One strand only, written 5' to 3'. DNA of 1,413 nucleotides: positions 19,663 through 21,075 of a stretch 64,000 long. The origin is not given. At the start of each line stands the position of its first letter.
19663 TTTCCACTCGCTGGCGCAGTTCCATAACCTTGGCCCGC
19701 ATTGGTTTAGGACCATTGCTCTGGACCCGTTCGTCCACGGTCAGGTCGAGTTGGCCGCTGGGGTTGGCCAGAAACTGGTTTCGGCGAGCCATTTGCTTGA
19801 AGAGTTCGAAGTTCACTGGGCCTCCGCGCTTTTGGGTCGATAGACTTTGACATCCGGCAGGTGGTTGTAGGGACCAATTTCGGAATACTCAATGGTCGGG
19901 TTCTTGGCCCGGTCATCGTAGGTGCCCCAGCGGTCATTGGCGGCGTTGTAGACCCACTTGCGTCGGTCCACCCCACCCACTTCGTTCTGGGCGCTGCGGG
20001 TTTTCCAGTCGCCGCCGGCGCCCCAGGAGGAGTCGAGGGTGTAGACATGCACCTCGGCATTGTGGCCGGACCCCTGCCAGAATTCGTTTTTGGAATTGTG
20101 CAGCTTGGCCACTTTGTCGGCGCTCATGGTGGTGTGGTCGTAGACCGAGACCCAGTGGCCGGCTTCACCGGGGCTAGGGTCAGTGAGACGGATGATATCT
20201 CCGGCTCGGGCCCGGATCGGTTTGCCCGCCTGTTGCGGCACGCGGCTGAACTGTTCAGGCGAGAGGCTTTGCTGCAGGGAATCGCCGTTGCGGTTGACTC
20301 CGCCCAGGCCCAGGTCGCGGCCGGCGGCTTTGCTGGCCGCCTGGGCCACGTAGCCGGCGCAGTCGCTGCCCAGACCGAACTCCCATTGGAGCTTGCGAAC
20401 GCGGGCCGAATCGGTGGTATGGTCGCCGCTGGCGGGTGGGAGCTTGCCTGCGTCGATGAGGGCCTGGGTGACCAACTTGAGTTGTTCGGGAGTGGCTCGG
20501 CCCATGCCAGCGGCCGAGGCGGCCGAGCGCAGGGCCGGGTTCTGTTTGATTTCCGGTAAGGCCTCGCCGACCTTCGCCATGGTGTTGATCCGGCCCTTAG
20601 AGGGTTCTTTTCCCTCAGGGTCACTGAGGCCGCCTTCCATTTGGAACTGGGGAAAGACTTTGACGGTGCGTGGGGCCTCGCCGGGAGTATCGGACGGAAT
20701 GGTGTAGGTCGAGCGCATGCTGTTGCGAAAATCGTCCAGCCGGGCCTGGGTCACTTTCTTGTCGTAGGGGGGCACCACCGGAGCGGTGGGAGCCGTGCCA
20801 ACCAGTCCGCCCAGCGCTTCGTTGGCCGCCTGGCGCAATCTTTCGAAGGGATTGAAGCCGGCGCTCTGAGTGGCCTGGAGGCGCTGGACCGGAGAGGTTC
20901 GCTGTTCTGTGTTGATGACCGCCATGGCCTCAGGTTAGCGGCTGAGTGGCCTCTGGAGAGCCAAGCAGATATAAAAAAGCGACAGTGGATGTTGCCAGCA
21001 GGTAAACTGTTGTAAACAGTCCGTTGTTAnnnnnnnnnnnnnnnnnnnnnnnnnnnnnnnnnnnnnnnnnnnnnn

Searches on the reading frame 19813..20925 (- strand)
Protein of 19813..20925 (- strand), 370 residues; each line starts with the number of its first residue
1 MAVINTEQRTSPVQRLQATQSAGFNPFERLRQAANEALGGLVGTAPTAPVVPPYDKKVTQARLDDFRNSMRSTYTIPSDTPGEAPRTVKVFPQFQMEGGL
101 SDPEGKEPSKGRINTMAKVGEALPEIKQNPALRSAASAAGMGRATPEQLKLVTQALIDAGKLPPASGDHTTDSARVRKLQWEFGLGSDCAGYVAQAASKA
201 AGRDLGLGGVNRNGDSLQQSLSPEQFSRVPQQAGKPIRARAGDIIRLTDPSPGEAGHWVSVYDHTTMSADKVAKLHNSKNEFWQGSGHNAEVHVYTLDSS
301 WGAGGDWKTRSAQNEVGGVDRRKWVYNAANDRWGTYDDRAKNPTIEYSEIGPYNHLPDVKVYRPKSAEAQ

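Call 4: search_protein_families(library=pfam, proteins=[window:19813-20925:-], max_evalue=0.1)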
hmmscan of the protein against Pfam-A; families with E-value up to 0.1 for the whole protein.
window:19813-20925:- (370 aa): 0 families

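Call 5: search_protein_families(library=ncbifam, proteins=[window:19813-20925:-], max_evalue=0.1)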
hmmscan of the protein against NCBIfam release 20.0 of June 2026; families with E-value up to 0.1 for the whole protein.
window:19813-20925:- (370 aa): 0 families

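Call 9: find_encoding_contigs(protein=window:19813-20925:-, flank=10000, max_places=6)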
Protein window:19813-20925:- (370 aa): 1 contig read that carries it; 1 place shown.
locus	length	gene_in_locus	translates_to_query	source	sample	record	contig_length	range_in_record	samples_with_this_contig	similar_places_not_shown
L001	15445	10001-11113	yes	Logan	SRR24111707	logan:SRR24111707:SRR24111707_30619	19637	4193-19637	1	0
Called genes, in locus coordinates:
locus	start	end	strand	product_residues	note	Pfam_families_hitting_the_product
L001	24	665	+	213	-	PF13620:CarboxypepD_reg (weak)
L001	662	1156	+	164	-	-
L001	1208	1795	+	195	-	-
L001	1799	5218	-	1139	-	PF05860:TPS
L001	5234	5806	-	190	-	-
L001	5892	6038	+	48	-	-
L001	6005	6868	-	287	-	PF07931:CPT (weak), PF13671:AAA_33 (weak)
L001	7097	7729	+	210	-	PF00072:Response_reg, PF08281:Sigma70_r4_2 (weak), PF00196:GerE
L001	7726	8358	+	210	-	PF00072:Response_reg, PF13936:HTH_38 (faint), PF00196:GerE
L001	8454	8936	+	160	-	-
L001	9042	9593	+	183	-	PF00989:PAS, PF08448:PAS_4, PF13426:PAS_9 (weak), PF08447:PAS_3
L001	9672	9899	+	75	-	PF00512:HisKA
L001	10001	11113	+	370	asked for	-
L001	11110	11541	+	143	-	-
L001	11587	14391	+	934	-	-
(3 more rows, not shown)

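Call 10: search_protein_families(library=padloc, proteins=[window:19813-20925:-], max_evalue=0.1)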
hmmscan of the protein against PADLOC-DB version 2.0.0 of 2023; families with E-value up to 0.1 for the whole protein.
window:19813-20925:- (370 aa): 0 families

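Call 11: search_protein_families(library=phrogs, proteins=[window:19813-20925:-], max_evalue=0.1)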
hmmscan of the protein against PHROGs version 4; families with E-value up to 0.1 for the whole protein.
window:19813-20925:- (370 aa): 0 families

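Call 22: find_homologous_proteins(query=window:19813-20925:-, max_evalue=0.001)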
Query window:19813-20925:- (370 aa): 22 proteins with E <= 0.001 among 8000 candidates.
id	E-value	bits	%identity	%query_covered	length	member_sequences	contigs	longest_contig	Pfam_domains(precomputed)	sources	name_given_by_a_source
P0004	1.1e-247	839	100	100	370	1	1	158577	-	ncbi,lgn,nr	ncbi:hypothetical protein JST97_09335 [bacterium]|nr:hypothetical protein [bacterium]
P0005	1.7e-215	733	86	100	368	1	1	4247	-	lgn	-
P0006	1.6e-205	701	82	100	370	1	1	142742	-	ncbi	ncbi:MAG: hypothetical protein U0931_28355 [Vulcanimicrobiota bacterium]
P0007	2.1e-188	644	76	100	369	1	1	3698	-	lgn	-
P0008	1.2e-187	642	76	100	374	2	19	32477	-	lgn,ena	-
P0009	2.8e-187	641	78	100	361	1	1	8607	-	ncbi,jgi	jgi:hypothetical protein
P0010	3.5e-184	630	75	100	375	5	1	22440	-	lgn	-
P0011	2.7e-182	624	77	100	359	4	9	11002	-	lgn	-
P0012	5.3e-181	620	74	100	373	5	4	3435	-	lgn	-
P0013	1.2e-176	606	73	100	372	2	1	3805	-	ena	-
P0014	9.9e-169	580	71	100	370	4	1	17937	-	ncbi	-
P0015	1.2e-159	550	72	92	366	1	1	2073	-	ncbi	-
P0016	8.8e-137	474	63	92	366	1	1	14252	-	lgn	-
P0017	6.6e-42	162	38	83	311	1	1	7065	-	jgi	jgi:hypothetical protein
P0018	9.9e-31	126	36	75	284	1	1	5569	-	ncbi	-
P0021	6.1e-24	103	33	76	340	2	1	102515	-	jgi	-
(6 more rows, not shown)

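Call 23: find_encoding_contigs(protein=P0006, flank=10000, max_places=2)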
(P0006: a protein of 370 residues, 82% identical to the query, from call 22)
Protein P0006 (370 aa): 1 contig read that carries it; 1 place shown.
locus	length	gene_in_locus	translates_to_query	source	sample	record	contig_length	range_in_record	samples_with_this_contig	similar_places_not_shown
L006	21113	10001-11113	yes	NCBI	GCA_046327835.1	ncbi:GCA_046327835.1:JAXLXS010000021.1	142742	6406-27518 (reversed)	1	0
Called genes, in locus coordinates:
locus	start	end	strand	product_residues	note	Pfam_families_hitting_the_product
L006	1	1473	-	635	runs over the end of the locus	PF00069:Pkinase, PF01636:APH (faint), PF07714:PK_Tyr_Ser-Thr, PF13620:CarboxypepD_reg (faint)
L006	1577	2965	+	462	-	PF00656:Peptidase_C14, PF14326:DUF4384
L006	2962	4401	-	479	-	-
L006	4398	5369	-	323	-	-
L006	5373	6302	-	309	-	-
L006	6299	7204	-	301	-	PF04513:Baculo_PEP_C (faint)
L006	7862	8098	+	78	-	PF02604:PhdYeFM_antitox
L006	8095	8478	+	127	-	PF01850:PIN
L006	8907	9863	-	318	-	-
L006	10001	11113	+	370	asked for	-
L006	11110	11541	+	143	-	-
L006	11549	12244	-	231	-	-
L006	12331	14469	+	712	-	-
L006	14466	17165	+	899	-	-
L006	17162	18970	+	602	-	-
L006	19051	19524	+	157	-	PF00565:SNase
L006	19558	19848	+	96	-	-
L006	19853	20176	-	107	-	-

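Call 24: find_encoding_contigs(protein=P0008, flank=10000, max_places=2)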
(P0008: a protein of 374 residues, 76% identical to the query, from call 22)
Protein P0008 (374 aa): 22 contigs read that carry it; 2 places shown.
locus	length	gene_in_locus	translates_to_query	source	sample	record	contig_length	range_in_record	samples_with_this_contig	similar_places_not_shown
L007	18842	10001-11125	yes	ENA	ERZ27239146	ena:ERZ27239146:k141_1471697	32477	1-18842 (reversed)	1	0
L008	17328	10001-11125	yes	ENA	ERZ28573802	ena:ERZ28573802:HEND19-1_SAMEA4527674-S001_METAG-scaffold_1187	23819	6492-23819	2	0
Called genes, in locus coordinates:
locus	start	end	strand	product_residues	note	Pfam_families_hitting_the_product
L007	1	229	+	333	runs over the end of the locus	-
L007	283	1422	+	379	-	PF00595:PDZ (weak), PF03572:Peptidase_S41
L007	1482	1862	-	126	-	-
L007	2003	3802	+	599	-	PF00501:AMP-binding, PF23562:AMP-binding_C_3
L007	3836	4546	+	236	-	PF03009:GDPD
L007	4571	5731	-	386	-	PF03576:Peptidase_S58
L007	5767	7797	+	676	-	-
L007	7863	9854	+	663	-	PF00432:Prenyltrans (faint), PF13249:SQHop_cyclase_N, PF07678:TED_complement (faint), PF13243:SQHop_cyclase_C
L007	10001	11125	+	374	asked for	-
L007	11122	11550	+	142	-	-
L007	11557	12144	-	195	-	-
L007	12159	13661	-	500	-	PF00501:AMP-binding, PF13193:AMP-binding_C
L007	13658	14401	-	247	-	PF00106:adh_short, PF01370:Epimerase, PF08659:KR, PF13460:NAD_binding_10 (weak), PF13561:adh_short_C2, PF23441:SDR (weak)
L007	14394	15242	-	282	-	PF02737:3HCDH_N, PF00725:3HCDH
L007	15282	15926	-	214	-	PF04140:ICMT, PF04191:PEMT (weak)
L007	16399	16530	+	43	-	-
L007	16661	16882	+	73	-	PF04255:DUF433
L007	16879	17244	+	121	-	PF18480:DUF5615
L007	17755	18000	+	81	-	-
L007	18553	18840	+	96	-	?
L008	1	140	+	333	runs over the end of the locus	-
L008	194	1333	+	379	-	PF00595:PDZ (weak), PF03572:Peptidase_S41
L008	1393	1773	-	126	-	-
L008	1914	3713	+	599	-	PF00501:AMP-binding, PF23562:AMP-binding_C_3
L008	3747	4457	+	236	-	PF03009:GDPD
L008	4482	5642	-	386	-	PF03576:Peptidase_S58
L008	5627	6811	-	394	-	-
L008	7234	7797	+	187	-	-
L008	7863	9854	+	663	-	PF00432:Prenyltrans (faint), PF13249:SQHop_cyclase_N, PF07678:TED_complement (faint), PF13243:SQHop_cyclase_C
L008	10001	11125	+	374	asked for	-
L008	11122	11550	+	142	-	-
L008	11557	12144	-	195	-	-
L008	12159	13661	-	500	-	PF00501:AMP-binding, PF13193:AMP-binding_C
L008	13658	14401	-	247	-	PF00106:adh_short, PF01370:Epimerase, PF08659:KR, PF13460:NAD_binding_10 (weak), PF13561:adh_short_C2, PF23441:SDR (weak)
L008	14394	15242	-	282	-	PF02737:3HCDH_N, PF00725:3HCDH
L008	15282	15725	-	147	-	PF04140:ICMT, PF04191:PEMT (weak)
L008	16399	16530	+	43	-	-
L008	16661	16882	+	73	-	PF04255:DUF433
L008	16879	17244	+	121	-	PF18480:DUF5615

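Call 25: find_encoding_contigs(protein=P0014, flank=10000, max_places=2)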
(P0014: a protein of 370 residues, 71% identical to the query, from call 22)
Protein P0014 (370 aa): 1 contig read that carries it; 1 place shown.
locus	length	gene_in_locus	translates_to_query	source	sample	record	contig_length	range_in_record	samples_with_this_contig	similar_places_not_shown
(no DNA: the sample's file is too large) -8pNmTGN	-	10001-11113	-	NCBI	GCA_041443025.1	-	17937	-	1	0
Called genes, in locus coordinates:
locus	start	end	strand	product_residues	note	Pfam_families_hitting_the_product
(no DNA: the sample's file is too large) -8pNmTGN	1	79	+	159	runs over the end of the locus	-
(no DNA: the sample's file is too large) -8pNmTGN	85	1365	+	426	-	PF00535:Glycos_transf_2, PF10111:Glyco_tranf_2_2, PF13641:Glyco_tranf_2_3 (weak), PF13578:Methyltransf_24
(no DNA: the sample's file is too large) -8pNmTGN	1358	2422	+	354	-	-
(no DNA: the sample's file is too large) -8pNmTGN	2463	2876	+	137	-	PF05402:PqqD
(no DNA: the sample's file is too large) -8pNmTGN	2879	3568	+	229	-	PF00535:Glycos_transf_2, PF10111:Glyco_tranf_2_2, PF13641:Glyco_tranf_2_3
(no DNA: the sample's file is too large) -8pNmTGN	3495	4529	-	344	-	-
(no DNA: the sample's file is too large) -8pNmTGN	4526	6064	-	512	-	PF04884:UVB_sens_prot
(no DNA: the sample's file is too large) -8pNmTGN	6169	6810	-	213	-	PF07238:PilZ (faint)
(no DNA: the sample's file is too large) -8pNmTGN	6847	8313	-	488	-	PF00501:AMP-binding, PF13193:AMP-binding_C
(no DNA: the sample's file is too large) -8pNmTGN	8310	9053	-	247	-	PF00106:adh_short, PF01370:Epimerase, PF08659:KR, PF23441:SDR, PF13460:NAD_binding_10 (weak), PF13561:adh_short_C2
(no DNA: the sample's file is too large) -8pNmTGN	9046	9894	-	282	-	PF02737:3HCDH_N, PF00725:3HCDH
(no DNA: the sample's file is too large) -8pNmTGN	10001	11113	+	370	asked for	-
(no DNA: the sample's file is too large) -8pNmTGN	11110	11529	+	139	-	-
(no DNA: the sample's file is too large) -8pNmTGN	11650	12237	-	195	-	-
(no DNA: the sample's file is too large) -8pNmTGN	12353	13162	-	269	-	PF26571:VldE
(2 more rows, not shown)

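Call 31: search_solved_structures(query=A1, max_evalue=10, show_alignments=2)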
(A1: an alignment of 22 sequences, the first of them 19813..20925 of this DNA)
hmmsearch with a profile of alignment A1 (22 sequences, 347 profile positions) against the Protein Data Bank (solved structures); distinct sequences matched with E-value up to 10: 30.
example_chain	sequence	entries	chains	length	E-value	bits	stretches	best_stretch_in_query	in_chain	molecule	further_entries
4plr_A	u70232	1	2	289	0.00042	22.9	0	101-151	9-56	Arm00008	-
4plq_A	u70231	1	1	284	0.0012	21.4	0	140-213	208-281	Arm00011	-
4v3o_A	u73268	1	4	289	0.0013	21.2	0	102-151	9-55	YIII_M5_AII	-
4pls_A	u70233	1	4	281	0.0017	20.9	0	140-213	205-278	Arm00010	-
5mfd_A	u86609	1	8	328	0.0018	20.8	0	107-151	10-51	YIIIM''6AII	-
4v3q_A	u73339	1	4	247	0.0066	18.9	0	102-151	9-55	YIII_M4_AII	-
4v3r_A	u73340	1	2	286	0.0089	18.5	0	108-151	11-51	YIII_M5_AII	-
5mfl_A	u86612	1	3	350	0.074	15.5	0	99-150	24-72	(KR)5_GS10_YIIIM6AII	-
5aei_A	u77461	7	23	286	0.11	14.9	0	107-150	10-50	DESIGNED ARMADILLO REPEAT PROTEIN YIIIM5AII | YIIIM5AII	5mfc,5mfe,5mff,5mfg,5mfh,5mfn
5mfm_C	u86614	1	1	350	0.11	14.9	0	107-150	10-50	Importin subunit alpha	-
4db9_A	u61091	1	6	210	0.12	14.8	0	98-151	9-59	Armadillo repeat protein, YIIIM3AIII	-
5mfm_A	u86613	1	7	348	0.13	14.7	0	107-150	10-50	YIIIM6AII_GS11_(KR)5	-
7qnp_AAA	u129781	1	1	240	0.16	14.3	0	140-151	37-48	Designed Armadillo Repeat Protein N(A4)M4C(AII)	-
4db6_A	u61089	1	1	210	0.19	14.2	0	98-151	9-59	Armadillo repeat protein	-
4db8_A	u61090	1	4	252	0.21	14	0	140-150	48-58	Armadillo-repeat Protein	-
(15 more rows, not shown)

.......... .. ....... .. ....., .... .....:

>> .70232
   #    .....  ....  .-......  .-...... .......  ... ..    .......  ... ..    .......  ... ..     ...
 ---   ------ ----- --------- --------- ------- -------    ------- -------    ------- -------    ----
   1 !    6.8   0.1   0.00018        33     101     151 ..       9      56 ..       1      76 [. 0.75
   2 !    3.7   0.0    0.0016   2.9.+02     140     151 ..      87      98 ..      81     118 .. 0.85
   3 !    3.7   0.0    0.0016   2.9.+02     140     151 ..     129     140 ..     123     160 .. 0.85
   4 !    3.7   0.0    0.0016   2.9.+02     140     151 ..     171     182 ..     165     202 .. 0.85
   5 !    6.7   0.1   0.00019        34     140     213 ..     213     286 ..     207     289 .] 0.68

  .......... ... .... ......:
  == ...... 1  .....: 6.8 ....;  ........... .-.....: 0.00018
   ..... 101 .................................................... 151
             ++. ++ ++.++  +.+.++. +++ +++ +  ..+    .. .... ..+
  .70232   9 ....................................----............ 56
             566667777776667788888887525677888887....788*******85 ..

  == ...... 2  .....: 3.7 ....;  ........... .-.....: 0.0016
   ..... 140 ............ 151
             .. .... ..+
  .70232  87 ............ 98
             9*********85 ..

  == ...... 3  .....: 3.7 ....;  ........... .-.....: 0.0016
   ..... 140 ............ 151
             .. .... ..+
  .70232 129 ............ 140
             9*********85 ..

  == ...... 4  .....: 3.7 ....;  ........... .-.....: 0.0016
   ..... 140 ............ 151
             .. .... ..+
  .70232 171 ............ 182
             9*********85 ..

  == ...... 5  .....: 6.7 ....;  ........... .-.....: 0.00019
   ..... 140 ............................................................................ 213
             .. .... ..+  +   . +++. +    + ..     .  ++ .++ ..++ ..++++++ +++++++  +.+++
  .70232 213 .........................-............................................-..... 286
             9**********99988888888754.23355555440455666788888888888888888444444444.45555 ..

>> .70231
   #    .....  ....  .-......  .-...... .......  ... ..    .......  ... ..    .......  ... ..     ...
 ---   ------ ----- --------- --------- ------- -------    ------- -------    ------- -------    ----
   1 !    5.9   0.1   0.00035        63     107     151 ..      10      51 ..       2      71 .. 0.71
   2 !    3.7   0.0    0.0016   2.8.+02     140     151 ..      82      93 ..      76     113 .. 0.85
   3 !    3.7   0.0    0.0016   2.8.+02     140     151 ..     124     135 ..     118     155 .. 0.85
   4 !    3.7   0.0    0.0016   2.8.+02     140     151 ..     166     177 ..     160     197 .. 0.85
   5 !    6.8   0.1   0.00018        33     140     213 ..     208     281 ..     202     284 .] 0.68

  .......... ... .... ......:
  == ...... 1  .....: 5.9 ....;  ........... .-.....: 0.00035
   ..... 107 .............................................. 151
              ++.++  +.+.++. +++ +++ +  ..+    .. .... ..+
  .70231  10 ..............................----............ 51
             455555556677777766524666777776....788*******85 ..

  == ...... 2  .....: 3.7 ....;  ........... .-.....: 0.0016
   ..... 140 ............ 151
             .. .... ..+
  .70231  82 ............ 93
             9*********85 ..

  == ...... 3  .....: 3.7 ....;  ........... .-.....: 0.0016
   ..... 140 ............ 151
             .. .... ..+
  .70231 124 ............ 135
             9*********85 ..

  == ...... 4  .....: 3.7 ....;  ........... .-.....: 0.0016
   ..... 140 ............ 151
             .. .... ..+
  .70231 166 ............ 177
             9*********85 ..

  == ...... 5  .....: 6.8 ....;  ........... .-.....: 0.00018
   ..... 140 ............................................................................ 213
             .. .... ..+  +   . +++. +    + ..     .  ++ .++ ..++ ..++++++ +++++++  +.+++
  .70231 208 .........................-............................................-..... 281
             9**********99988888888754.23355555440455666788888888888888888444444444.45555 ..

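Call 42: predict_structure(alignment_id=A1)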
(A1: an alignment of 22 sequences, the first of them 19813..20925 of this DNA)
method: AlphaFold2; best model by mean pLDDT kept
length: 370 residues; sequences in the alignment: 22
mean_pLDDT: 79.9   pTM: 0.78
mean pLDDT of the five models: 79.9, 79.5, 78.9, 78.3, 78.0
residues with pLDDT >= 90: 184; 70-90: 92; 50-70: 48; < 50: 46
segments of 3 or more residues with pLDDT < 50: 1-24, 36-48, 101-106
pLDDT, mean of each block of 10 residues (from residue 1): 28 26 49 50 44 91 96 92 92 77 51 88 93 92 91 97 87 91 89 94 79 68 92 92 89 76 96 93 93 96 59 66 94 90 88 84 82
secondary structure, 60 per line:
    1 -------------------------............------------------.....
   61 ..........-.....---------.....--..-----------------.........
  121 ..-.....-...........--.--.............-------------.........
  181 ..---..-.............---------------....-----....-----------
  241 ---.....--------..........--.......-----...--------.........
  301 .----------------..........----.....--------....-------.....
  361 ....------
elements in order: H26-37 H56-70 E72-76 E86-90 H112-122 H124-128 H130-140 H146-158 H172-182 H189-201 H217-220 E226-229 E244-248 E257-266 H269-275 E292-301 E318-327 E332-336 E345-348 E356-364
